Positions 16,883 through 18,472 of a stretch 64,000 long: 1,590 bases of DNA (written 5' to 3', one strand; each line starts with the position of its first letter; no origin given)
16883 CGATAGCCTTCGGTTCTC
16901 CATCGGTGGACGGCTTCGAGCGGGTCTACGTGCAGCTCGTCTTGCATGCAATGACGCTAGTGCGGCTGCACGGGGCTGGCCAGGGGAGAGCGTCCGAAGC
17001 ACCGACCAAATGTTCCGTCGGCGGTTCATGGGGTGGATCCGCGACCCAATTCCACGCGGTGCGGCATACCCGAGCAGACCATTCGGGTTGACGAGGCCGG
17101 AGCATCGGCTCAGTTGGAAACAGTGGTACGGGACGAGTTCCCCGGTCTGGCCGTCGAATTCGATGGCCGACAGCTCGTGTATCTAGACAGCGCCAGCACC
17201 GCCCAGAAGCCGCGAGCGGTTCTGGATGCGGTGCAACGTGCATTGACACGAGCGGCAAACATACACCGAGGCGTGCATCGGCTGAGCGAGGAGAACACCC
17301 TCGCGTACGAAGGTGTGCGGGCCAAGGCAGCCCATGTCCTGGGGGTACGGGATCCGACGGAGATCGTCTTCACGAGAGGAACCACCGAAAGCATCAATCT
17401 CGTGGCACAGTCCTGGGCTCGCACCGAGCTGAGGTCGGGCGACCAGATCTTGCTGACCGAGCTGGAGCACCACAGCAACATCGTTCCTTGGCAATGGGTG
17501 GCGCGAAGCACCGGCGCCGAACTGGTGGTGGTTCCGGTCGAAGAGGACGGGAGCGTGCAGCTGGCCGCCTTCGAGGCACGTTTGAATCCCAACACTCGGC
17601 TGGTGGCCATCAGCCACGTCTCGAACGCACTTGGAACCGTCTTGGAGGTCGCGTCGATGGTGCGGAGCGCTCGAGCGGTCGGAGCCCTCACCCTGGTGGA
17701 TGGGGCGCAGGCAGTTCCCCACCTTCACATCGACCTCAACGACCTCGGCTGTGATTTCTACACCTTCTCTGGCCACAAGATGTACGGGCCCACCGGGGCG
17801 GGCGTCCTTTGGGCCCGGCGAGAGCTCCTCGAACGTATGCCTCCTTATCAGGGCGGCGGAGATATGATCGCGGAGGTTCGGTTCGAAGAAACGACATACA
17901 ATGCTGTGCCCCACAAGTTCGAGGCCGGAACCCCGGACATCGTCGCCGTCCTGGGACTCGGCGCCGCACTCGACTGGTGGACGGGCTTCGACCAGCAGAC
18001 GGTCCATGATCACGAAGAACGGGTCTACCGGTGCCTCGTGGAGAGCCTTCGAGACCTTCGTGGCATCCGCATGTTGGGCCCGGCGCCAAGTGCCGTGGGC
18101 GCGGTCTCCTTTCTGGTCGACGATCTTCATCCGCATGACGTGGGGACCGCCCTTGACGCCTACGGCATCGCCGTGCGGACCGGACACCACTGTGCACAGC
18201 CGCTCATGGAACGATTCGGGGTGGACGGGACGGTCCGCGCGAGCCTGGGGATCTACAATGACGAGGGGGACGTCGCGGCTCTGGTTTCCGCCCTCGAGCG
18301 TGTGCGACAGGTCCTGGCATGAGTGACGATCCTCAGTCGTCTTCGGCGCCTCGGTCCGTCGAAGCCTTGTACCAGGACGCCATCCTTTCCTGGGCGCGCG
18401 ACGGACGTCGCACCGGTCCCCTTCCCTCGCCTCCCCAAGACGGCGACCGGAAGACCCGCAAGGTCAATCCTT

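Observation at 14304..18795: SufS cysteine desulfurase and SufU encoded divergently from xdhC and the cytidylyltransferase fusion: a candidate dedicated Moco sulfuration module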

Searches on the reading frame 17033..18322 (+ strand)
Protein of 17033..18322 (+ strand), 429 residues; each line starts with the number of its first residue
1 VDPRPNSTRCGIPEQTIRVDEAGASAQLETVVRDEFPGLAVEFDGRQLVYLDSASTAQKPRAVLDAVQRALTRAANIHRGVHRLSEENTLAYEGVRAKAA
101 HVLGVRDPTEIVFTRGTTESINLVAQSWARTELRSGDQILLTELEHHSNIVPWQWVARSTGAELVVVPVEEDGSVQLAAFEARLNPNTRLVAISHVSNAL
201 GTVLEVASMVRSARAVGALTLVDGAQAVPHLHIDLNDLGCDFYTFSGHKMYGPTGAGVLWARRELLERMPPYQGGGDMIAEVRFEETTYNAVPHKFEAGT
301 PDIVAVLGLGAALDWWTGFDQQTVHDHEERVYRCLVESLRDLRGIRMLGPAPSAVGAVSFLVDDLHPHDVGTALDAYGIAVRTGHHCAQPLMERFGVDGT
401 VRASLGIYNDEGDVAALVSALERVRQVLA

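Call 4: search_protein_families(library=pfam, proteins=[window:17033-18322:+])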
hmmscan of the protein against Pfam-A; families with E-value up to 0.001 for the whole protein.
window:17033-18322:+ (429 aa): 2 families
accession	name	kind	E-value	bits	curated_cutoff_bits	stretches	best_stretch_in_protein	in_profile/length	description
PF00266.25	Aminotran_5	-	9.1e-138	459.7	21.5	1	49-417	1-371/371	Aminotransferase class-V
PF01053.26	Cys_Met_Meta_PP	-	9.2e-06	24.9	27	1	133-249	88-198/381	Cys/Met metabolism PLP-dependent enzyme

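Call 8: search_protein_families(library=ncbifam, proteins=[window:17033-18322:+])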
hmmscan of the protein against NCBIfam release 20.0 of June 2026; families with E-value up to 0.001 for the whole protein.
window:17033-18322:+ (429 aa): 39 families (the best 25 are shown)
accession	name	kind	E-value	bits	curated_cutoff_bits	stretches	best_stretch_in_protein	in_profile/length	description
TIGR01979.1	sufS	subfamily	2.3e-159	530.6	475.1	1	32-428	3-402/403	SufS family cysteine desulfurase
NF041166.1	f2_encap_cargo1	exception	3.8e-154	515.2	800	1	30-424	228-623/623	family 2A encapsulin nanocompartment cargo protein cysteine desulfurase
NF006791.0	PRK09295.1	equivalog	5.5e-135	450.5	661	1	32-428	8-405/406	cysteine desulfurase SufS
NF008126.0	PRK10874.1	equivalog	4.4e-121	404.8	607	1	31-428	8-399/401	cysteine desulfurase CsdA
TIGR03392.1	FeS_syn_CsdA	equivalog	9.9e-117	390.4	493.6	1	32-426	6-394/398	cysteine desulfurase CsdA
TIGR01976.1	am_tr_V_VC1184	hypoth_equivalog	4.1e-72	243.7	352.35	1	31-421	5-401/401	cysteine desulfurase-like protein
TIGR01977.1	am_tr_V_EF2568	hypoth_equivalog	3.9e-63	213.7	377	1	49-424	1-376/376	cysteine desulfurase family protein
NF040779.1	Sec_lyase_SclA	exception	2.1e-51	175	525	1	49-424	1-376/378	selenocysteine lyase SclA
TIGR03402.1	FeS_nifS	equivalog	2.1e-40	138.6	530.75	1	49-424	1-369/379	cysteine desulfurase NifS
TIGR03235.1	DNA_S_dndA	equivalog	3.9e-35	121.8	480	1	50-389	1-326/353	cysteine desulfurase DndA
NF010611.0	PRK14012.1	equivalog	9.6e-34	117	548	1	49-276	7-235/406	IscS subfamily cysteine desulfurase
TIGR02006.1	IscS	equivalog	5.4e-32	111.3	643.2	1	49-276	5-231/402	IscS subfamily cysteine desulfurase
NF002806.0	PRK02948.1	subfamily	8e-26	90.9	304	1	48-262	1-213/381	IscS subfamily cysteine desulfurase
TIGR03403.1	nifS_epsilon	equivalog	1.5e-24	86.6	587.7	1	49-279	1-231/382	NifS family cysteine desulfurase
TIGR04343.1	egtE_PLP_lyase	equivalog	4.5e-23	81.6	400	1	49-373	15-322/370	ergothioneine biosynthesis PLP-dependent enzyme EgtE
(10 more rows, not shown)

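Call 9: find_homologous_proteins(query=window:17033-18322:+, max_evalue=1e-50)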
Query window:17033-18322:+ (429 aa): 8000 proteins with E <= 1e-50 among 8000 candidates; the best 120 are listed.
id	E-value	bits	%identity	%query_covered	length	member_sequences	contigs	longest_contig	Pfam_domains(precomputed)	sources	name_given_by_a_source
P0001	1.9e-263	892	100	93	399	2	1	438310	PF00266.26,PF01053.27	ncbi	ncbi:MAG: aminotransferase class V-fold PLP-dependent enzyme [Myxococcota bacterium]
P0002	1.7e-163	563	63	93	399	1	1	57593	PF00155.28,PF00266.26,PF01212.28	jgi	jgi:cysteine desulfurase/selenocysteine lyase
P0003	2.0e-155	536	61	93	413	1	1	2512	PF00155.28,PF00266.26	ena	-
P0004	7.6e-155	534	59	95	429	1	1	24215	PF00155.28,PF00266.26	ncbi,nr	ncbi:MAG: cysteine desulfurase, SufS subfamily [Labilithrix sp.]|nr:cysteine desulfurase, SufS subfa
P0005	1.4e-153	530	61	93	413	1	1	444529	PF00155.28,PF00266.26,PF01212.28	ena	-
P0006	2.4e-149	516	57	92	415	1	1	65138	PF00155.28,PF00266.26,PF01212.28,PF01053.27,PF01041.24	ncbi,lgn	-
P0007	2.6e-149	516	58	93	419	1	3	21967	PF00155.28,PF00266.26,PF01041.24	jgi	jgi:cysteine desulfurase/selenocysteine lyase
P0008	4.3e-149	515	58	93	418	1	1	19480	PF00155.28,PF00266.26,PF01053.27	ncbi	-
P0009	1.0e-148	514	61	89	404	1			PF00266.26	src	-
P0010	1.1e-148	514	56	97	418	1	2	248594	PF00155.28,PF00266.26,PF01053.27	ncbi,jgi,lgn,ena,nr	ncbi:MAG: cysteine desulfurase [Myxococcales bacterium]|nr:cysteine desulfurase [Myxococcales bacter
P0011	2.8e-148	512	59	93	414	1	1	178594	PF00155.28,PF00266.26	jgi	-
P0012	2.9e-148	512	58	93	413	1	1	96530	PF00155.28,PF00266.26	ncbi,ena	-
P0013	9.1e-148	511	57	93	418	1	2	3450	PF00155.28,PF00266.26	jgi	-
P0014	9.1e-148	511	57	93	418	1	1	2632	PF00155.28,PF00266.26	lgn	-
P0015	1.2e-147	510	58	93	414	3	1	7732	PF00266.26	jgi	jgi:cysteine desulfurase / selenocysteine lyase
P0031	1.4e-146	507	56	93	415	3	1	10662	PF00155.28,PF00266.26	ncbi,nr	ncbi:MAG: cysteine desulfurase [Myxococcota bacterium]|nr:cysteine desulfurase [Myxococcota bacteriu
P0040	9.7e-146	504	59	93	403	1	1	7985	PF00155.28,PF00266.26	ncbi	-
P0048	5.0e-145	502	59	93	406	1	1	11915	PF00155.28,PF00266.26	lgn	-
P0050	7.6e-145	501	57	92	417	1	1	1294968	PF00155.28,PF00266.26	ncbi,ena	-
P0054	1.6e-144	500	54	93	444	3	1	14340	PF00155.28,PF00266.26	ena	-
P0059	2.5e-144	499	58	93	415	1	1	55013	PF00155.28,PF00266.26,PF01041.24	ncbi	-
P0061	3.2e-144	499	58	93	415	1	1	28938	PF00266.26,PF01041.24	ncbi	-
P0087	2.4e-143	496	56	92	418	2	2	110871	PF00155.28,PF00266.26,PF01041.24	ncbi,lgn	ncbi:MAG: cysteine desulfurase [Myxococcota bacterium]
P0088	2.5e-143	496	58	93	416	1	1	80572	PF00155.28,PF00266.26,PF01212.28,PF01053.27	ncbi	-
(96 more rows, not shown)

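Call 10: find_encoding_contigs(protein=P0002, flank=8000, max_places=2)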
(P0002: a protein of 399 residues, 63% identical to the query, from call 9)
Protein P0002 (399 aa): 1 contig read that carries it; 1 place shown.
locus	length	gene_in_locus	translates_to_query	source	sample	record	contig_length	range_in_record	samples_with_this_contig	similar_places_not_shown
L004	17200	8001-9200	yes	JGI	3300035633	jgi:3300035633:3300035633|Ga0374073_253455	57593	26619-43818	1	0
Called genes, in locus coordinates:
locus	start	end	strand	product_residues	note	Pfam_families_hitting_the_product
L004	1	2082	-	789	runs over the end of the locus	PF01315:Ald_Xan_dh_C, PF02738:MoCoBD_1, PF20256:MoCoBD_2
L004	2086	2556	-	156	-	PF00111:Fer2, PF13085:Fer2_3 (faint), PF01799:Fer2_2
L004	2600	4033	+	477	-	PF12832:MFS_1_like (faint), PF07690:MFS_1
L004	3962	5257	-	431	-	PF07690:MFS_1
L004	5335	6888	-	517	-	PF01128:IspD, PF12804:NTP_transf_3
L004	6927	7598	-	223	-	PF13478:XdhC_C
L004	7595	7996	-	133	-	PF02625:XdhC_CoxI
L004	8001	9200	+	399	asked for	PF00155:Aminotran_1_2, PF00266:Aminotran_5, PF01212:Beta_elim_lyase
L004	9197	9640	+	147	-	PF01592:NifU_N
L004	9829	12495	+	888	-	PF13578:Methyltransf_24, PF13524:Glyco_trans_1_2 (weak), PF13692:Glyco_trans_1_4, PF08242:Methyltransf_12, PF13649:Methyltransf_25 (weak), PF00685:Sulfotransfer_1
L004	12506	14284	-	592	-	PF00664:ABC_membrane, PF00005:ABC_tran, PF02463:SMC_N (faint)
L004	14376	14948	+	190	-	PF00188:CAP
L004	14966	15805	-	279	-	PF17284:Spermine_synt_N, PF01564:Spermine_synth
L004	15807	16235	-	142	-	PF02675:AdoMet_dc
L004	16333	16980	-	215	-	PF00730:HhH-GPD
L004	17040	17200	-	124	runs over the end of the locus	PF00166:Cpn10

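Call 11: find_encoding_contigs(protein=P0005, flank=8000, max_places=2)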
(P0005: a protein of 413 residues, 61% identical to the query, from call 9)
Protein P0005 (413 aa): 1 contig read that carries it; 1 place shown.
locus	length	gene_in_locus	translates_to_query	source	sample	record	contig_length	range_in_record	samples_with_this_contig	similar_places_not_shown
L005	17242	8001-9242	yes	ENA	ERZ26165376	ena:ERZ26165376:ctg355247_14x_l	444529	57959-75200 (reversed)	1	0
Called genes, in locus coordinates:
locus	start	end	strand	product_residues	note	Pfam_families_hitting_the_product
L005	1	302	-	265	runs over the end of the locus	PF00941:FAD_binding_5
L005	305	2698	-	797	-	PF01315:Ald_Xan_dh_C, PF02738:MoCoBD_1, PF20256:MoCoBD_2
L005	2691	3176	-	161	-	PF00111:Fer2 (weak), PF01799:Fer2_2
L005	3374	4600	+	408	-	PF03453:MoeA_N, PF00994:MoCF_biosynth, PF03454:MoeA_C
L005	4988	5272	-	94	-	PF07878:RHH_5 (weak)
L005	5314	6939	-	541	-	PF01128:IspD, PF12804:NTP_transf_3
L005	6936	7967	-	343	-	PF02625:XdhC_CoxI, PF13478:XdhC_C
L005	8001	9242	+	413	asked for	PF00155:Aminotran_1_2, PF00266:Aminotran_5, PF01212:Beta_elim_lyase (weak)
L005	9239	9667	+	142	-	PF01592:NifU_N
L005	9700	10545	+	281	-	-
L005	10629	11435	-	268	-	-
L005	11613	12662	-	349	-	PF10023:Aminopep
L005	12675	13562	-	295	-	-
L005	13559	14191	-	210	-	-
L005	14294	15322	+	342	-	PF13174:TPR_6 (faint), PF13181:TPR_8 (faint), PF13414:TPR_11 (weak), PF13432:TPR_16, PF13431:TPR_17 (weak), PF00515:TPR_1 (weak), PF07719:TPR_2 (weak), PF13432:TPR_16, +8 more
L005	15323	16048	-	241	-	PF10502:Peptidase_S26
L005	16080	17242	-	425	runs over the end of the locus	-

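Call 12: find_encoding_contigs(protein=P0010, flank=8000, max_places=2)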
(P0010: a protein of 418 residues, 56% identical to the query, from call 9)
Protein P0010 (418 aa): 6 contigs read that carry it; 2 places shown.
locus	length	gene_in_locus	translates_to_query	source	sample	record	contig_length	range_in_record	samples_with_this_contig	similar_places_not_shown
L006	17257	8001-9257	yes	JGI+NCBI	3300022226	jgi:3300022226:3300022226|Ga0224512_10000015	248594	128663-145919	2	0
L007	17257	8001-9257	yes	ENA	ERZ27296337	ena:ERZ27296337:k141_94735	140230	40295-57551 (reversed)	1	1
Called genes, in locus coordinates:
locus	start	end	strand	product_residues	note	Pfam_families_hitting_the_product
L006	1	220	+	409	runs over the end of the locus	-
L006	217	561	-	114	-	PF01521:Fe-S_biosyn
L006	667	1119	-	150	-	PF10604:Polyketide_cyc2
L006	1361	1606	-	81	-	-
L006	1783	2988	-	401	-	PF00266:Aminotran_5, PF01041:DegT_DnrJ_EryC1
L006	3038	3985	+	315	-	PF00582:Usp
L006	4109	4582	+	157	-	PF02082:Rrf2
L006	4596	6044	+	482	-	PF19295:SufBD_N, PF01458:SUFBD_core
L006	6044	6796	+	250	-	PF02463:SMC_N (faint), PF00005:ABC_tran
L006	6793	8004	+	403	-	PF19295:SufBD_N, PF01458:SUFBD_core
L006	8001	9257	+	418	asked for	PF00155:Aminotran_1_2, PF00266:Aminotran_5, PF01053:Cys_Met_Meta_PP (faint)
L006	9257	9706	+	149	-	PF01592:NifU_N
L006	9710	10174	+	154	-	PF01883:FeS_assembly_P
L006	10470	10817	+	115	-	-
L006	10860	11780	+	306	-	PF13772:AIG2_2 (faint), PF06094:GGACT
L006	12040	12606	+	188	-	-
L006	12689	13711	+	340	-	PF03706:LPG_synthase_TM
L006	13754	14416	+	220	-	PF13489:Methyltransf_23, PF01209:Ubie_methyltran (weak), PF05175:MTS, PF07021:MetW (weak), PF13847:Methyltransf_31, PF08241:Methyltransf_11, PF08242:Methyltransf_12, PF13649:Methyltransf_25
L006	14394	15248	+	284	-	-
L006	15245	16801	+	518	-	PF13489:Methyltransf_23, PF13649:Methyltransf_25, PF13847:Methyltransf_31 (weak), PF08241:Methyltransf_11, PF08242:Methyltransf_12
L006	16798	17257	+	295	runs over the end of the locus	PF01370:Epimerase, PF04321:RmlD_sub_bind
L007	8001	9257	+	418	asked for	PF00155:Aminotran_1_2, PF00266:Aminotran_5, PF01053:Cys_Met_Meta_PP (faint)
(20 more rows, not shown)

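Call 14: find_related_loci(query=window:17123-18322:+, collection=genome_contigs, flank=10000)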
Query window:17123-18322:+ (399 aa) in genome_contigs; peptide patterns used: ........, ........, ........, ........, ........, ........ (x = any residue, [..] = any of these).
600 stretches matched a pattern (row limit reached: there are more); 597 encode a relative of the query (tblastn E <= 1e-3); the best 80 are kept; 80 distinct loci.
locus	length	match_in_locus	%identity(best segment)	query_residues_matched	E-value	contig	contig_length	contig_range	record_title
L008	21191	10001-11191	56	2-398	8e-141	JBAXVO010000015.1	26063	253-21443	MAG: Deltaproteobacteria bacterium isolate ELA689 MAG689_15, whole genome shotgun sequence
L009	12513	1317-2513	53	2-399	3e-139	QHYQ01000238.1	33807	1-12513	MAG: Acidobacteria bacterium isolate gp2 AA84 14_0929_12_30cm_scaffold_421_curated, whole genome shotgun sequence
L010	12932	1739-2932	53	2-398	4e-139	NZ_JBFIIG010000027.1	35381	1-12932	MAG: Pseudomonas sp. isolate Mix_sand11.2021.09.Z.43 k141_533434_length_35381_cov_22.6965, whole genome shotgun sequence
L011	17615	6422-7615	54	2-398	4e-139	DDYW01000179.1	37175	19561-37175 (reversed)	MAG TPA_asm: Candidatus Hydrogenedentes bacterium UBA2224 UBA2224_contig_51077, whole genome shotgun sequence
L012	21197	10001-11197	54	2-399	7e-147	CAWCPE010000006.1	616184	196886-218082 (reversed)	MAG: Terriglobia bacterium isolate MFD05512.bin.1.231 genome assembly, contig: contig_2742, whole genome shotgun sequenc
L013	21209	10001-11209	53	2-398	4e-136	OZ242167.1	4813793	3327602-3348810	MAG: Candidatus Multivorans sp. isolate 7fb352fe-185d-4cb3-939b-2af4a04fcc16 genome assembly, chromosome: 1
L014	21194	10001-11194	51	2-398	3e-139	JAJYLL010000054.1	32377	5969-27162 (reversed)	MAG: Acidobacteria bacterium isolate DBS2-1.bin74 NODE_2288_length_32377_cov_3.443318, whole genome shotgun sequence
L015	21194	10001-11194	55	2-398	2e-135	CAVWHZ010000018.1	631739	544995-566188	MAG: uncultured delta proteobacterium isolate MFD01476.bin.2.127 genome assembly, contig: contig_8280, whole genome shot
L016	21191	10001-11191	52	3-398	1e-135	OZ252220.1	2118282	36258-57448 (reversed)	MAG: Alphaproteobacteria bacterium isolate 7764d23f-edc5-4436-ada9-d5fc786cab2e genome assembly, chromosome: 1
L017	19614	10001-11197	52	2-399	2e-135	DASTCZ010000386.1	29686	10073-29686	MAG TPA_asm: Candidatus Acidiferrales bacterium isolate SMAG_U806 k141_416776, whole genome shotgun sequence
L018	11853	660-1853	49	2-398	9e-135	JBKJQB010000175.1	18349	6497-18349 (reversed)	MAG: Thermoanaerobaculia bacterium isolate ant_bin.484 k117_2182687, whole genome shotgun sequence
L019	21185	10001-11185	53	2-394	1e-134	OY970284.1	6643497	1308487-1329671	MAG: Thermoanaerobaculia bacterium isolate MFD05513.bin.1.42 genome assembly, chromosome: 1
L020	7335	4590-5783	53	2-398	3e-134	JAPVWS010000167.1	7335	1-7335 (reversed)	MAG: Candidatus Versatilivorator vitaminiformans isolate m_rhlh7 Seq167, whole genome shotgun sequence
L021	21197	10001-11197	51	2-399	3e-134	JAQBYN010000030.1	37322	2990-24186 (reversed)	MAG: Proteobacteria bacterium isolate casp150-mb.32 NODE_2896_length_37322_cov_0.103565, whole genome shotgun sequence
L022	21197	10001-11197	50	2-399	1e-133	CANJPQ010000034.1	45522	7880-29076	MAG: Candidatus Marinimicrobia bacterium isolate RH-23may17-447 genome assembly, contig: RH-23may17-C5563, whole genome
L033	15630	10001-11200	50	2-398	9e-132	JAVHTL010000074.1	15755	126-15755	MAG: Armatimonadota bacterium isolate QQ.bins.148.TC_201808 NODE_4144_length_15755_cov_1.999232, whole genome shotgun se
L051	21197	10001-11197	48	2-399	5e-129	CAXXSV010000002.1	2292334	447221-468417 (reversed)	MAG: Opitutales bacterium isolate 64b3ab9a-5704-4555-8d52-5d326e640778 genome assembly, contig: contig_2, whole genome s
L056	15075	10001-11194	49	2-398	1e-128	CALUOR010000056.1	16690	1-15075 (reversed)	MAG: uncultured Bacteroides sp. isolate BRZ_KF__bin27 genome assembly, contig: BRZ_KF__NODE_5165_length_16690_cov_21.866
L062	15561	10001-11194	48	2-399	2e-128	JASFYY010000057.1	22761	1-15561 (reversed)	MAG: Verrucomicrobiota bacterium isolate MAY_MAG_00011 ALL_000000001832, whole genome shotgun sequence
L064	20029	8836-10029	50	2-398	8e-128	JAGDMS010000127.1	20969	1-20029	MAG: Deltaproteobacteria bacterium isolate CTSoil_040 scaffold_2325, whole genome shotgun sequence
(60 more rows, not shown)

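Call 17: find_encoding_contigs(protein=P0004, flank=8000, max_places=1)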
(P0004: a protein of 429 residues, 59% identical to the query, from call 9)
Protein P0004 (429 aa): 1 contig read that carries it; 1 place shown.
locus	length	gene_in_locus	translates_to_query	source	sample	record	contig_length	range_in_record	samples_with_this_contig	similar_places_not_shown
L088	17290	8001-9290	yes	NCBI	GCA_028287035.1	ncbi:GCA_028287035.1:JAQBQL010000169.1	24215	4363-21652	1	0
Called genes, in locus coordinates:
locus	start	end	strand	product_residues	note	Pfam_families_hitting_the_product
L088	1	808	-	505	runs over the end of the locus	-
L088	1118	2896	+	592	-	PF03734:YkuD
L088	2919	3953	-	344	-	PF04055:Radical_SAM, PF06463:Mob_synth_C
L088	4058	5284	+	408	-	PF03453:MoeA_N, PF00994:MoCF_biosynth, PF03454:MoeA_C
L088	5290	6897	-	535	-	PF01128:IspD, PF12804:NTP_transf_3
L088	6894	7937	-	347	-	PF02625:XdhC_CoxI, PF13478:XdhC_C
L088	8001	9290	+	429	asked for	PF00155:Aminotran_1_2 (weak), PF00266:Aminotran_5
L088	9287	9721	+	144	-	PF01592:NifU_N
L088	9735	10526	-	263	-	-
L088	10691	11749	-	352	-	PF10023:Aminopep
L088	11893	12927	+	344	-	PF13174:TPR_6 (faint), PF13181:TPR_8 (faint), PF13414:TPR_11 (weak), PF13432:TPR_16 (weak), PF13431:TPR_17 (weak), PF00515:TPR_1 (weak), PF07719:TPR_2 (weak), PF13432:TPR_16 (weak), +7 more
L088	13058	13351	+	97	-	-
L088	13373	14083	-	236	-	PF10502:Peptidase_S26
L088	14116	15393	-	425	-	-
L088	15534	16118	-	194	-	PF12802:MarR_2 (weak)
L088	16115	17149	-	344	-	PF00348:polyprenyl_synt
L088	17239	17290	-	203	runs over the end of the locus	PF00106:adh_short, PF13561:adh_short_C2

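Call 18: find_encoding_contigs(protein=P0011, flank=8000, max_places=1)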
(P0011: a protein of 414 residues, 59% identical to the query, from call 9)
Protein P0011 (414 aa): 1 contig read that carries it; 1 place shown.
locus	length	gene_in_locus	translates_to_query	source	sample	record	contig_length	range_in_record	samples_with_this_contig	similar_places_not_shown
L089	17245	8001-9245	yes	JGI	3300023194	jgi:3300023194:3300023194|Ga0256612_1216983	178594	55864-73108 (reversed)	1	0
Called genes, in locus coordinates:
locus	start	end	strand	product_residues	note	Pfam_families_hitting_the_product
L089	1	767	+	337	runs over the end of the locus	PF05050:Methyltransf_21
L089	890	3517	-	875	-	PF12704:MacB_PCD, PF02687:FtsX, PF12704:MacB_PCD, PF02687:FtsX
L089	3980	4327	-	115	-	PF11604:CusF_Ec (faint)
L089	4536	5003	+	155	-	PF06172:Cupin_5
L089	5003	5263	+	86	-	-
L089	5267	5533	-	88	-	-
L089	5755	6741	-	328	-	PF00994:MoCF_biosynth (weak)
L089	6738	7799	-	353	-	PF02625:XdhC_CoxI, PF13478:XdhC_C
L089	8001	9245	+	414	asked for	PF00155:Aminotran_1_2, PF00266:Aminotran_5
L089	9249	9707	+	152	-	PF01592:NifU_N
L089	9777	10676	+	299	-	PF05496:RuvB_N (faint), PF13191:AAA_16 (weak), PF00004:AAA, PF07726:AAA_3 (faint), PF07728:AAA_5, PF13401:AAA_22 (faint)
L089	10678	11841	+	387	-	PF05762:VWA_CoxE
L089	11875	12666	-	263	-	PF04397:LytTR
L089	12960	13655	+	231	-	PF06240:COXG, PF10604:Polyketide_cyc2, PF10698:DUF2505 (faint)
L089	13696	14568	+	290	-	PF00941:FAD_binding_5, PF03450:CO_deh_flav_C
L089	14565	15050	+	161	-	PF00111:Fer2 (weak), PF01799:Fer2_2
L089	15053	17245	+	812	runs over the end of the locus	PF01315:Ald_Xan_dh_C, PF02738:MoCoBD_1, PF20256:MoCoBD_2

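Call 19: find_encoding_contigs(protein=P0012, flank=8000, max_places=1)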
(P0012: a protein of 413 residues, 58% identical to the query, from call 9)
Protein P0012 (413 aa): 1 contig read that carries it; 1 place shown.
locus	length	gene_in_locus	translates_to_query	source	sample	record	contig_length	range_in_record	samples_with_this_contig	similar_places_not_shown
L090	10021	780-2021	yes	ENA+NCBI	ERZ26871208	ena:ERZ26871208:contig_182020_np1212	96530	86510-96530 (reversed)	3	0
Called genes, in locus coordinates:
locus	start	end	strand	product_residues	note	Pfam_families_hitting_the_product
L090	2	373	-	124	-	?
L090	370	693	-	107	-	PF02625:XdhC_CoxI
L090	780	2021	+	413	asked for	PF00155:Aminotran_1_2, PF00266:Aminotran_5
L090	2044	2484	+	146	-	PF01592:NifU_N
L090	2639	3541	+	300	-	PF13191:AAA_16, PF00004:AAA, PF07726:AAA_3 (faint), PF07728:AAA_5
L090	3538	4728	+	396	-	PF05762:VWA_CoxE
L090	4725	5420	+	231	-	PF06240:COXG, PF10604:Polyketide_cyc2 (weak), PF10698:DUF2505 (faint)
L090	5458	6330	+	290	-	PF00941:FAD_binding_5, PF03450:CO_deh_flav_C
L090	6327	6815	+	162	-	PF00111:Fer2 (weak), PF01799:Fer2_2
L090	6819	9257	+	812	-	PF01315:Ald_Xan_dh_C, PF02738:MoCoBD_1, PF20256:MoCoBD_2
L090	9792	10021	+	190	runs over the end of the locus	PF13478:XdhC_C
